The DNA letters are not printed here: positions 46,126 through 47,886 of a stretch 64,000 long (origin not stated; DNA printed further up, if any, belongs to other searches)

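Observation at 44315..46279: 654-aa HEAT-repeat (PBS-lyase-like) protein translationally coupled between pelE- and pelF-like genes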

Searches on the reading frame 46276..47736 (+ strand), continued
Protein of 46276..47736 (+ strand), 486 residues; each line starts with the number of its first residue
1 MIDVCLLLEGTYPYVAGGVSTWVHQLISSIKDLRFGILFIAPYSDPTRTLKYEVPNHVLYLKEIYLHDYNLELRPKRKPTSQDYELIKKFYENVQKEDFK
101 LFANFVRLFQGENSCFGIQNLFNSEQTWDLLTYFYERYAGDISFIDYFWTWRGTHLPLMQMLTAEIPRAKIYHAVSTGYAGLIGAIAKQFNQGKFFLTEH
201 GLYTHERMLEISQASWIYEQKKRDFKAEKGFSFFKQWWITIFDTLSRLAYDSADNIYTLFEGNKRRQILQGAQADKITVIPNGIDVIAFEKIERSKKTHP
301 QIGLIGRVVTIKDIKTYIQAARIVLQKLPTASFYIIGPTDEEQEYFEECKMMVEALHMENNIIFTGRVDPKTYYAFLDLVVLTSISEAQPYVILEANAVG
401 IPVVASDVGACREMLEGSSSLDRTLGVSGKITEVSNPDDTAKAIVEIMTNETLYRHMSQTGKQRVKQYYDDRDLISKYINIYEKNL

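Call 81: search_protein_families(library=pfam, proteins=[L054:4772-6088:+, L054:7518-8156:+, L054:8211-9254:+, L054:9187-9654:+, L054:11704-12957:+, L054:12966-14888:+, L054:14860-16281:+, L054:16263-16748:+], max_evalue=0.001)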
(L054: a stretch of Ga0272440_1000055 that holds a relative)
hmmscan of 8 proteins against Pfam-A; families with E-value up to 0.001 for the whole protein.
L054:4772-6088:+ (438 aa): 1 family
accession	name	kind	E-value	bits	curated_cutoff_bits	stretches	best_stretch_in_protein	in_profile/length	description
PF00344.25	SecY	-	4.5e-125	417.5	32.2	1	72-411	1-306/306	SecY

L054:7518-8156:+ (212 aa): 2 families
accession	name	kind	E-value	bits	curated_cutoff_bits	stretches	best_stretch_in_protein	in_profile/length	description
PF00163.24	Ribosomal_S4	-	2.3e-35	121.6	23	1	7-101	1-95/95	Ribosomal protein S4/S9 N-terminal domain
PF01479.30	S4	-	1.5e-18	66.7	22.8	1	102-149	1-48/48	S4 domain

L054:8211-9254:+ (347 aa): 3 families
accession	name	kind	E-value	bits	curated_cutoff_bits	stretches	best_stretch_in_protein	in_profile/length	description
PF01000.31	RNA_pol_A_bac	-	1.5e-30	106.3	33.9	1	65-181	1-119/119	RNA polymerase Rpb3/RpoA insert domain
PF01193.29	RNA_pol_L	-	5.1e-28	97.1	24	1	35-230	1-73/74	RNA polymerase Rpb3/Rpb11 dimerisation domain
PF03118.21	RNA_pol_A_CTD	-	1.1e-26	92.8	23.8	1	258-317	8-67/67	Bacterial RNA polymerase, alpha chain C terminal domain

L054:9187-9654:+ (155 aa): 1 family
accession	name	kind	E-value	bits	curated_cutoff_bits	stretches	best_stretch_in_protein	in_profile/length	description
PF01196.24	Ribosomal_L17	-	1.4e-36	125.7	27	1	39-133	2-96/97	Ribosomal protein L17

L054:11704-12957:+ (417 aa): 3 families
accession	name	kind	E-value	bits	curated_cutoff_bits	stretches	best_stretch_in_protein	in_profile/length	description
PF02518.31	HATPase_c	-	3.9e-29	101.8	26.4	1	278-392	1-107/111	Histidine kinase-, DNA gyrase B-, and HSP90-like ATPase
PF00072.30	Response_reg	-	4.5e-27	94.9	30.2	1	9-120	1-111/111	Response regulator receiver domain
PF00512.31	HisKA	-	6.1e-18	65.1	26.9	1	170-235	1-66/66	His Kinase A (phospho-acceptor) domain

L054:12966-14888:+ (640 aa): 2 families
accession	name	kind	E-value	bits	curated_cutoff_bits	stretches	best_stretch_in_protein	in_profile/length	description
PF00501.34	AMP-binding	-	7.8e-65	219.6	29.9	2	60-379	4-333/384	AMP-binding enzyme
PF13193.12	AMP-binding_C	-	3e-13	50.9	24.5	1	541-617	1-73/76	AMP-binding enzyme C-terminal domain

L054:14860-16281:+ (473 aa): 4 families
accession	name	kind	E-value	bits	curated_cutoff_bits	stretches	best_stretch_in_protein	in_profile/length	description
PF01189.24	Methyltr_RsmB-F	-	2.4e-52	178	27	1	279-470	3-198/199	16S rRNA methyltransferase RsmB/F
PF01029.23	NusB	-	6e-26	91.8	23.1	1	32-157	2-133/133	NusB family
PF22458.1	RsmF-B_ferredox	-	1.1e-13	51.6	27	1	181-250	1-69/74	Methyltr_RsmF/B-like, ferredoxin-like domain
PF13847.12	Methyltransf_31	-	0.00012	22.2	27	1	284-414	3-114/145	Methyltransferase domain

L054:16263-16748:+ (161 aa): 1 family
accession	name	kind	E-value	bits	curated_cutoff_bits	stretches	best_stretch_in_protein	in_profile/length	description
PF02639.20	DUF188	-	0.00018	21.6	24.3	0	55-82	69-96/130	Uncharacterized BCR, YaiI/YqxD family COG1671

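Call 88: search_protein_families(library=pfam, proteins=[L011:12792-14174:+, L011:14170-16752:+, L011:16973-18232:+, L013:7084-8589:+, L020:14910-16673:+, L010:12909-14420:+, L016:13761-15842:+, L059:20746-21439:+, L006:14267-15766:+, L008:16861-18786:+], max_evalue=0.0001)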
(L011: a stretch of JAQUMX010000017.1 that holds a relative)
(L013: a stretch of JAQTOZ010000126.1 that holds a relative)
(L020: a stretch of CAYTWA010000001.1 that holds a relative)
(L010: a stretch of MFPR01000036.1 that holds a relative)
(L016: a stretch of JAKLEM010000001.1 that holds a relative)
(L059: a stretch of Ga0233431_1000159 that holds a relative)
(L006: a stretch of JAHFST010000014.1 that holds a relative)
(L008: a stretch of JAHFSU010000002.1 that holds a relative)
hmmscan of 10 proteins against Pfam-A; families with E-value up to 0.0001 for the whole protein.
L011:12792-14174:+ (461 aa): 1 family
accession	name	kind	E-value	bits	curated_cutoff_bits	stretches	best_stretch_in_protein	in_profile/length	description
PF01933.23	CofD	-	6.3e-89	298.4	30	1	145-424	1-277/290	2-phospho-L-lactate transferase CofD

L011:14170-16752:+ (861 aa): 9 families
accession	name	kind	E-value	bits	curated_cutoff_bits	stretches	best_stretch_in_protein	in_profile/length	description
PF03924.19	CHASE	-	7e-43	147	25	1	90-280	3-189/189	CHASE domain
PF13426.13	PAS_9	-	6e-31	107.2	27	2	389-492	1-103/103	PAS domain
PF00989.32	PAS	-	3.1e-28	98.5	22.6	2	381-490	3-113/113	PAS fold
PF02518.31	HATPase_c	-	5.4e-28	98.1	26.4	1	751-860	2-110/111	Histidine kinase-, DNA gyrase B-, and HSP90-like ATPase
PF08448.16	PAS_4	-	4.2e-19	69.2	23.1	2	386-494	2-109/110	PAS fold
PF00512.31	HisKA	-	6.3e-18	65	26.9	1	637-704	2-66/66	His Kinase A (phospho-acceptor) domain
PF08447.18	PAS_3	-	9.8e-16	58.2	25.6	1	402-484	2-86/89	PAS fold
PF13188.13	PAS_8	-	7.2e-12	45.2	21.8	1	380-422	2-41/65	PAS domain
PF13589.12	HATPase_c_3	-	8.7e-06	26.2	25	1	757-830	5-80/137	Histidine kinase-, DNA gyrase B-, and HSP90-like ATPase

L011:16973-18232:+ (420 aa): 2 families
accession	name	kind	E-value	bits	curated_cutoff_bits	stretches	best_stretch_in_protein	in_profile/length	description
PF04055.27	Radical_SAM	-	8.7e-26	91.5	29.5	1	164-312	4-160/166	Radical SAM superfamily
PF13353.11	Fer4_12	-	3.2e-05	24.7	22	1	161-266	9-115/137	4Fe-4S single cluster domain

L013:7084-8589:+ (502 aa): 7 families
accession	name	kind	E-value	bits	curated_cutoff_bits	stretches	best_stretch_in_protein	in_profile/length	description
PF02518.31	HATPase_c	-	3.6e-32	111.5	26.4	1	390-499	1-109/111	Histidine kinase-, DNA gyrase B-, and HSP90-like ATPase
PF00072.30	Response_reg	-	4.6e-17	62.6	30.2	1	35-136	9-107/111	Response regulator receiver domain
PF00512.31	HisKA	-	9.5e-15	54.8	26.9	1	277-344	2-66/66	His Kinase A (phospho-acceptor) domain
PF13426.13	PAS_9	-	3.7e-10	40.4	27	1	169-269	2-103/103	PAS domain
PF00989.32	PAS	-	6.4e-10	39.5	22.6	1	158-267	1-113/113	PAS fold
PF13188.13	PAS_8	-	1.9e-05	24.8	21.8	1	158-188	1-31/65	PAS domain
PF08448.16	PAS_4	-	8.5e-05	23.2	23.1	0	164-272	1-110/110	PAS fold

L020:14910-16673:+ (588 aa): 4 families
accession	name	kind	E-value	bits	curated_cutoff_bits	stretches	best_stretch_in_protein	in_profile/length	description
PF17991.7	Thioredoxin_10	-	6e-30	105.1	27.1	1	454-588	1-142/142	Thioredoxin like C-terminal domain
PF00578.27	AhpC-TSA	-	3.3e-10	40.4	26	1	304-405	21-123/124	AhpC/TSA family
PF08534.16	Redoxin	-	1.2e-09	38.5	26.6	1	304-410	24-135/148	Redoxin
PF13905.12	Thioredoxin_8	-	2.1e-06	28.4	27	1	308-403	1-94/94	Thioredoxin-like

L010:12909-14420:+ (504 aa): 2 families
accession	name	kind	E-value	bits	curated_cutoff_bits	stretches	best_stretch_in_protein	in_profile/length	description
PF04055.27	Radical_SAM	-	1.4e-16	61.6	29.5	1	192-356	3-166/166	Radical SAM superfamily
PF02310.24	B12-binding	-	2.8e-14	53.4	32.1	1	26-129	9-120/121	B12 binding domain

L016:13761-15842:+ (694 aa): 5 families
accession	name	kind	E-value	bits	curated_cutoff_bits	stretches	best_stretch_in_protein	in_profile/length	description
PF02421.24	FeoB_N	-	6.3e-51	172.4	27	1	42-196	2-156/156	Ferrous iron transport protein B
PF07670.19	Gate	-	1.8e-30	105.9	29.6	2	404-498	3-103/104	Nucleoside recognition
PF01926.29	MMR_HSR1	-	1.2e-18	67.7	21.9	1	42-152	1-111/113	50S ribosome-binding GTPase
PF17910.6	FeoB_Cyto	-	1.5e-09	38.6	23.4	1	208-297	1-90/90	FeoB cytosolic helical domain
PF07664.17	FeoB_C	-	4.9e-09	36.2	26.6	1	506-555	3-54/54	Ferrous iron transport protein B C terminus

L059:20746-21439:+ (231 aa): 3 families
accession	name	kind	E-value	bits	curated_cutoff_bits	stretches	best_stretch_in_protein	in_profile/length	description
PF00072.30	Response_reg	-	1.1e-55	186.9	30.2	2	128-231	1-102/111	Response regulator receiver domain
PF23198.2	PDE8A_N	-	2.2e-07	31.3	29.6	0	139-220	25-106/147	PDE8A-like, N-terminal domain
PF03709.21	OKR_DC_1_N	-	5.2e-05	23.9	29.3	0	18-88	9-77/111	Orn/Lys/Arg decarboxylase, N-terminal domain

L006:14267-15766:+ (500 aa): 1 family
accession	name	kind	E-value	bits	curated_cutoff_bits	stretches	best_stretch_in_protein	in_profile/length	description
PF06271.18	RDD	-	2.7e-27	96.2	24.1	2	207-323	2-136/137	RDD family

L008:16861-18786:+ (642 aa): 3 families
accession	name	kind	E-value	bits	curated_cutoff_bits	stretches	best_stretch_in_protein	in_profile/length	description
PF13229.12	Beta_helix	-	3.8e-06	27.1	25.9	1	434-523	57-137/158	Right handed beta helix region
PF07602.17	DUF1565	-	1.2e-05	25.3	20.3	0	318-358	2-41/257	Protein of unknown function (DUF1565)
PF02412.23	TSP_3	-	1.4e-05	25.1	25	1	242-263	15-36/36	Thrombospondin type 3 repeat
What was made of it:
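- Histidine kinases lie a few genes downstream of pelG in two Omnitrophota loci (call 88).
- Tried and rejected: Kinases occur downstream in only two of the loci checked (call 88).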
